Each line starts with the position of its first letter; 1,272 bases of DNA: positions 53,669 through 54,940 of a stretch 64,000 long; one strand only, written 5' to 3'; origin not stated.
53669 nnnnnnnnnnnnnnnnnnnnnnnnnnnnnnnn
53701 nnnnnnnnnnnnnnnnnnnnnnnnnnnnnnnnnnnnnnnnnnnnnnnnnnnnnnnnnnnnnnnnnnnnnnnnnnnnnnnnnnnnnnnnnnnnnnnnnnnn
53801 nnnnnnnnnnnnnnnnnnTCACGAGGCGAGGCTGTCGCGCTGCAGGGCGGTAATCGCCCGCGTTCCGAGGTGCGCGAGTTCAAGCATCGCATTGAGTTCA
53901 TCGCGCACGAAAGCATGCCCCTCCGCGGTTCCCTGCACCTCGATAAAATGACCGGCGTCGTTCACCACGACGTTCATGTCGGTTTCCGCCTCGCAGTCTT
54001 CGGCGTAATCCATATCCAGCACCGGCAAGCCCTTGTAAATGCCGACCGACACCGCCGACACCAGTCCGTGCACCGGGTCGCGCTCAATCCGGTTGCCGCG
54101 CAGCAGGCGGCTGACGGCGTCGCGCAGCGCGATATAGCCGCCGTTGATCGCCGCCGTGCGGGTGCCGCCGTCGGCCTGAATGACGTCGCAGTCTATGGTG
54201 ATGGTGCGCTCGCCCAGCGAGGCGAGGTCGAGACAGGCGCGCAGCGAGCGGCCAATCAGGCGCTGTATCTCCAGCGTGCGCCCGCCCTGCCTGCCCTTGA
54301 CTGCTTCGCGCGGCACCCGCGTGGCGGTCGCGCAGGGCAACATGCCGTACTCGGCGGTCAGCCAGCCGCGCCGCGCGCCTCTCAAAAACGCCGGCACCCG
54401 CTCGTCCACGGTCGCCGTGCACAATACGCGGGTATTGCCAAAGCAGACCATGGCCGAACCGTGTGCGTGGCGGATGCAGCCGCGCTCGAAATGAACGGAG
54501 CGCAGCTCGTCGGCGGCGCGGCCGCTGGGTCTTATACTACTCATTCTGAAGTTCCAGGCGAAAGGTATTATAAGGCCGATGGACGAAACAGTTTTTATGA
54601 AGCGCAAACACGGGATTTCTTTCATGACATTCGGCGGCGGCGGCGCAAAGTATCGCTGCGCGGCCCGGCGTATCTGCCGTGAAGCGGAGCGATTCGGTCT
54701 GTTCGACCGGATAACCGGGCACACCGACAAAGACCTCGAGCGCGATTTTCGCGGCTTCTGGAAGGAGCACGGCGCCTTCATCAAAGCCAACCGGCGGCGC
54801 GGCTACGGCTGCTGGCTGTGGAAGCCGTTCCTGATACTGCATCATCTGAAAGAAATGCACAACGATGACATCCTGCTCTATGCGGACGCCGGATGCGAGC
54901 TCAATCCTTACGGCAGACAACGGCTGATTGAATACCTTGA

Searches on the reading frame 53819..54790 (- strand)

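Call 60: search_protein_families(library=pfam, proteins=[window:53819-54790:-], max_evalue=0.001)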
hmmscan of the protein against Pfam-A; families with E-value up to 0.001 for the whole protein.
window:53819-54790:- (323 aa): 2 families
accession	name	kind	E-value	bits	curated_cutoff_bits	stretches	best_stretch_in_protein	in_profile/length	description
PF01138.27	RNase_PH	-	1.1e-28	100.7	25.5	1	95-225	1-127/130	3' exoribonuclease family, domain 1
PF03725.20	RNase_PH_C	-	1.3e-10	41.5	20.8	1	242-307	1-65/67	3' exoribonuclease family, domain 2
